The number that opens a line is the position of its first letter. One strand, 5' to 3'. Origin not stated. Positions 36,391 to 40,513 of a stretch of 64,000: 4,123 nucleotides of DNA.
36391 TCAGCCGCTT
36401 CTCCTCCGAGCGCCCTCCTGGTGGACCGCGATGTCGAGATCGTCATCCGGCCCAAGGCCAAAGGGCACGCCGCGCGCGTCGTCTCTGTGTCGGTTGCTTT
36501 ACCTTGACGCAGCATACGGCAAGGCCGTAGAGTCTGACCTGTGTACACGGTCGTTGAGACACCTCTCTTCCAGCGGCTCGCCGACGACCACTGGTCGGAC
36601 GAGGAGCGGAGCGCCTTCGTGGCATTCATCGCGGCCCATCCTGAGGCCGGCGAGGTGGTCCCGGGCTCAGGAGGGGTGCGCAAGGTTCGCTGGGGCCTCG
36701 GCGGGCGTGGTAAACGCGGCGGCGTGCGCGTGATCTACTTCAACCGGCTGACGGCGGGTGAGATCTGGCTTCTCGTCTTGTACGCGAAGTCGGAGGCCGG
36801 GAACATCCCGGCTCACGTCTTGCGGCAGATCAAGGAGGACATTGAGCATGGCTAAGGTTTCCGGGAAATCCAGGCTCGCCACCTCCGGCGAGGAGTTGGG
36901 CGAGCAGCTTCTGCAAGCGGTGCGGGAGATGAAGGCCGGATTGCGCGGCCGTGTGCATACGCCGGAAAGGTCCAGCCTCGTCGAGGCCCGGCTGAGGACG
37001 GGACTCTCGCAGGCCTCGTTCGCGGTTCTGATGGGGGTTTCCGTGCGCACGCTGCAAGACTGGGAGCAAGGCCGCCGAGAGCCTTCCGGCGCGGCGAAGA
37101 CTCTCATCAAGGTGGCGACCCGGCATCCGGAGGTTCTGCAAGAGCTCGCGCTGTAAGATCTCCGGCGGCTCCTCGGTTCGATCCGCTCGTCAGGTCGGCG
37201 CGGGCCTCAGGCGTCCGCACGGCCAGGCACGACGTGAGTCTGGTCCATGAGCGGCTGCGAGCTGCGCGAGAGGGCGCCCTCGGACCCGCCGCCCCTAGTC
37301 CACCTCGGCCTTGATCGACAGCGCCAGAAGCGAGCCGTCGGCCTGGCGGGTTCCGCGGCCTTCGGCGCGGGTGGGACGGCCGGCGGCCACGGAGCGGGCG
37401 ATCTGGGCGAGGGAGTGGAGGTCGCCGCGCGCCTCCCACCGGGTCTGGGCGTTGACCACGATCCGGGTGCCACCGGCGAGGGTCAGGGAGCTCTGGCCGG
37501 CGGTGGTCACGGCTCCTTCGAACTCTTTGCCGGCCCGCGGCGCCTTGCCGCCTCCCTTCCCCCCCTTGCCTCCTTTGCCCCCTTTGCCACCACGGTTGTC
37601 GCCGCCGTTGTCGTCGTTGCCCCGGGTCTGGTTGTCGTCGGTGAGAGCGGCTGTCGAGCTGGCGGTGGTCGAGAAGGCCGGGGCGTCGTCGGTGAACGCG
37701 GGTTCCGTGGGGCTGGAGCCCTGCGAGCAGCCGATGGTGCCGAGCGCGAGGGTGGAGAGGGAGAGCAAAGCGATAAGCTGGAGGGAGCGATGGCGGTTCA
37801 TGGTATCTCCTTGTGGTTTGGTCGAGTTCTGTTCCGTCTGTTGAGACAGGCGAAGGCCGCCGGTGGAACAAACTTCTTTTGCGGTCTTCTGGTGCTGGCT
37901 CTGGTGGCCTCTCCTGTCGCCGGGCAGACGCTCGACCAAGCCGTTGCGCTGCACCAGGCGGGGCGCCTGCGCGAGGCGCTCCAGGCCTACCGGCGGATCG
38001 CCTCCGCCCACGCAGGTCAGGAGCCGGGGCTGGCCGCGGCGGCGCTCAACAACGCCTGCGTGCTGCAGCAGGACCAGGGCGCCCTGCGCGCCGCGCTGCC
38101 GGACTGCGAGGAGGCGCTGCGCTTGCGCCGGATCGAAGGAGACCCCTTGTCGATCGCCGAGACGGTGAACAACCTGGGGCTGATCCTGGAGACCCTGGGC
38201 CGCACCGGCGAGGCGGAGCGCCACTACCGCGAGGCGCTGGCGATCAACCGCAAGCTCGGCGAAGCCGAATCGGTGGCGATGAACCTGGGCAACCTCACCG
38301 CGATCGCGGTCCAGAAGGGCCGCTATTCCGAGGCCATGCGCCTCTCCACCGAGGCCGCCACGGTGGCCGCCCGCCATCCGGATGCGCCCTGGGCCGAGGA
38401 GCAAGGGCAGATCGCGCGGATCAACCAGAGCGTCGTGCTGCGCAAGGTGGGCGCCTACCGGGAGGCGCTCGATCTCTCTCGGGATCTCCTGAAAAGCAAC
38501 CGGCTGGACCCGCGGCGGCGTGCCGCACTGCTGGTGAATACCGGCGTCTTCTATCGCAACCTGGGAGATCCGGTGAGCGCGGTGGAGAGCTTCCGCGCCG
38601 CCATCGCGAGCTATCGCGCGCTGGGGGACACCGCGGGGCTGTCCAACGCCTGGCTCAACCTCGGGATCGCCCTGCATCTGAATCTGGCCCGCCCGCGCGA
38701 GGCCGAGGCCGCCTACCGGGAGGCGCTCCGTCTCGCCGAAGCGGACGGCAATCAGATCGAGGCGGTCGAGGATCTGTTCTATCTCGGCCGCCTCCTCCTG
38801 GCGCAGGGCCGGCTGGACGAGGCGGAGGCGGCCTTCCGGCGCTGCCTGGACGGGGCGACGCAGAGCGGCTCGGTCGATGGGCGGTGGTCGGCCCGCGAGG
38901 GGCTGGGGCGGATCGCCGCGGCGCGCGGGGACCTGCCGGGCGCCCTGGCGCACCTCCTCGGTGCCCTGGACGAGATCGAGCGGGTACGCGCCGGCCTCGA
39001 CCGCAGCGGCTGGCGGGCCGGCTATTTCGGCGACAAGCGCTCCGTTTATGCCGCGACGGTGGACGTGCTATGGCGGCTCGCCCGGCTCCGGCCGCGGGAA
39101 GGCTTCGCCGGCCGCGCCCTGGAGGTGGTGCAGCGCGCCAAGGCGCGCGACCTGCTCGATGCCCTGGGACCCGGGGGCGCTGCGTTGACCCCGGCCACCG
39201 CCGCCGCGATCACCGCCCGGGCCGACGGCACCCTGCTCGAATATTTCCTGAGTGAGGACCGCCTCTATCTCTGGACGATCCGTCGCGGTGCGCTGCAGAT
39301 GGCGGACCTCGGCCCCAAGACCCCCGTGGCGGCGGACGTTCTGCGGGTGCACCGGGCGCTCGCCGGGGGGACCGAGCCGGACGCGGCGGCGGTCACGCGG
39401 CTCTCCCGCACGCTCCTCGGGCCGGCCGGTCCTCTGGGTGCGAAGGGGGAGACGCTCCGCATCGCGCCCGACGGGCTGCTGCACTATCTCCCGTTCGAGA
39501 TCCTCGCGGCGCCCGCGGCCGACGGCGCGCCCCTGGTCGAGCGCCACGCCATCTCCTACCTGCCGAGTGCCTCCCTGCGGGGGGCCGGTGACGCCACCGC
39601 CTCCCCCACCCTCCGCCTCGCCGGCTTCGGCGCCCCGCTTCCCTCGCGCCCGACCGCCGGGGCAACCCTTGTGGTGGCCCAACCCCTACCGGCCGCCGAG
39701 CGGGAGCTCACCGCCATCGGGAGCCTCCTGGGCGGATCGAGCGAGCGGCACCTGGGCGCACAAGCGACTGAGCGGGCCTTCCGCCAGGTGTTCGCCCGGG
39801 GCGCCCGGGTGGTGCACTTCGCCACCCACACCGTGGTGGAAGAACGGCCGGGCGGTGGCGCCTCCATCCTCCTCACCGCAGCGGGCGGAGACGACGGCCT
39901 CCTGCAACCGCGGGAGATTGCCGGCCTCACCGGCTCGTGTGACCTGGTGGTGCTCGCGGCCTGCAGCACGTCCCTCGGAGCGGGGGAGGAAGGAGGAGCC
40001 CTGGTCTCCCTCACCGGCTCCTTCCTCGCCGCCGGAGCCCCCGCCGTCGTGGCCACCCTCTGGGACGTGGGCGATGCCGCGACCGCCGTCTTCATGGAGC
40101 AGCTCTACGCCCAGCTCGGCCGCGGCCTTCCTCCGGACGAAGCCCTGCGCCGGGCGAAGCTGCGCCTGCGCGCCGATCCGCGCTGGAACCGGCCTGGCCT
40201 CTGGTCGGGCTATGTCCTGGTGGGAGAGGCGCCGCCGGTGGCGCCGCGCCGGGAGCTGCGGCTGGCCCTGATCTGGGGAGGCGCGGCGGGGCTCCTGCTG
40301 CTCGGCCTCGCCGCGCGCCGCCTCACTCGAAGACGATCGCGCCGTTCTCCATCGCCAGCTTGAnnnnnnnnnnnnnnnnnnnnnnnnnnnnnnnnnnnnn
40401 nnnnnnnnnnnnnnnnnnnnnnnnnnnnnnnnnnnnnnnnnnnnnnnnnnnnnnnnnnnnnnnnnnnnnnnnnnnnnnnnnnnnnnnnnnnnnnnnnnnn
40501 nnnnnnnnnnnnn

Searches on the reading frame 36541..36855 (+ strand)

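Call 85: search_protein_families(library=pfam, proteins=[window:36541-36855:+], max_evalue=0.001)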
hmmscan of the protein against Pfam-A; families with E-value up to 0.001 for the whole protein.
window:36541-36855:+ (104 aa): 1 family
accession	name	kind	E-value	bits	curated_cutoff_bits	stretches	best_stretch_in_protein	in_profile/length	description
PF06296.18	RelE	-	8.8e-05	23.2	27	1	44-98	41-94/120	RelE toxin of RelE / RelB toxin-antitoxin system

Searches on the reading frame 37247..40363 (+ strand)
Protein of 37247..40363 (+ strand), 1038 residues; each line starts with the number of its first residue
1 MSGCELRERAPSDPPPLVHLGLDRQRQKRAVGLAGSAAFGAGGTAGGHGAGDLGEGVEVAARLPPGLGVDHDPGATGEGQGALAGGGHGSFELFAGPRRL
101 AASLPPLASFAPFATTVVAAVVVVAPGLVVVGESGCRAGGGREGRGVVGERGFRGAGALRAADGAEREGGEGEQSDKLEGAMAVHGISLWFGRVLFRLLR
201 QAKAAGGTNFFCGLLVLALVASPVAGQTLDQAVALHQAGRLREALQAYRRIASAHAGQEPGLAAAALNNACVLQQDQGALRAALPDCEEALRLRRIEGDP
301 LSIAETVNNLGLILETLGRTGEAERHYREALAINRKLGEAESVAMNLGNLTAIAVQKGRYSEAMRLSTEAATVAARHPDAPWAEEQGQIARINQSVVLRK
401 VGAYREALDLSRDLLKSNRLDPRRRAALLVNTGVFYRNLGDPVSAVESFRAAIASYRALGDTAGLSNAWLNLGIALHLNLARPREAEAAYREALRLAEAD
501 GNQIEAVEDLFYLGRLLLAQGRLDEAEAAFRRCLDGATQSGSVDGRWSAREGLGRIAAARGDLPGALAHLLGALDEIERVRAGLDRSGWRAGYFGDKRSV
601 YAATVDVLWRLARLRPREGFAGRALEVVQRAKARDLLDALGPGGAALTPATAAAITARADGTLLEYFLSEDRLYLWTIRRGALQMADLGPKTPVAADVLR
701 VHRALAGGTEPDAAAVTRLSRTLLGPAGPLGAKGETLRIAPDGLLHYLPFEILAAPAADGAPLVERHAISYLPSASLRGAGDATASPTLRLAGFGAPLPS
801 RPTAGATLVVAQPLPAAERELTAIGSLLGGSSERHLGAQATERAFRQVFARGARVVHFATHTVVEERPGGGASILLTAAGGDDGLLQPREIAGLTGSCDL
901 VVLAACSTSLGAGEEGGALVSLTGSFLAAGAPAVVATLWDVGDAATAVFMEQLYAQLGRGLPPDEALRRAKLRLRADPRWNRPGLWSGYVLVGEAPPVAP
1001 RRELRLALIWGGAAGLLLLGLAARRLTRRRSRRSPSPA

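Call 85: search_protein_families(library=pfam, proteins=[window:37247-40363:+], max_evalue=0.001)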
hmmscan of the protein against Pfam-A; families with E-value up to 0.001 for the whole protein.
window:37247-40363:+ (1038 aa): 14 families
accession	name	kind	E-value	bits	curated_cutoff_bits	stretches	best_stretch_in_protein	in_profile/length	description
PF12770.12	CHAT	-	1.3e-62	212.3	24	1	716-994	4-289/289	CHAT domain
PF13424.12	TPR_12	-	1.4e-25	89.7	30.1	4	303-373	2-74/77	Tetratricopeptide repeat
PF00515.34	TPR_1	-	5.7e-19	67.5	27.8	1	308-336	5-33/34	Tetratricopeptide repeat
PF17874.7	TPR_MalT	-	2.9e-18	66.7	45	2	406-570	19-184/336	MalT-like TPR region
PF07719.23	TPR_2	-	1.1e-17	63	27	2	508-534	2-28/34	Tetratricopeptide repeat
PF13374.12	TPR_10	-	7.9e-16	57.9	27.5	1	304-337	2-35/42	Tetratricopeptide repeat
PF13181.12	TPR_8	-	3.3e-15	55.3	25.7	0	305-336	2-33/34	Tetratricopeptide repeat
PF13176.12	TPR_7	-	6.6e-13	48.1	27.9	0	308-340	3-35/36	Tetratricopeptide repeat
PF13432.12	TPR_16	-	4.4e-08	33.9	32.7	1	477-535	7-59/65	Tetratricopeptide repeat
PF13431.12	TPR_17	-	1.9e-06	28.1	24.4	0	509-528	15-34/34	Tetratricopeptide repeat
PF13428.12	TPR_14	-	2.3e-06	28.2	23.5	0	510-535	4-29/44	Tetratricopeptide repeat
PF24885.1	TPR_NPHP3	-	0.00018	21.4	100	0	272-379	107-218/239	Nephrocystin-3 TPR domain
PF13174.12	TPR_6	-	0.00021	22.2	26.3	0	510-534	3-27/33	Tetratricopeptide repeat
PF03568.22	Peptidase_C50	-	0.00067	19.4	27.8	1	886-943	336-392/395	Peptidase family C50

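Call 87: search_protein_families(library=padloc, proteins=[window:37247-40363:+], max_evalue=0.001)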
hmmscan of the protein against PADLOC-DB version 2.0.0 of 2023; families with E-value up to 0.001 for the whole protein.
window:37247-40363:+ (1038 aa): 2 families
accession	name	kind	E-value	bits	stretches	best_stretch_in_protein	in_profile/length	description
PDLC01169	TPR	-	3.4e-13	47.6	2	261-377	106-221/252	TPR repeats containing protein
PDLC03831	BovA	-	0.00019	18.1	1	900-962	546-604/720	-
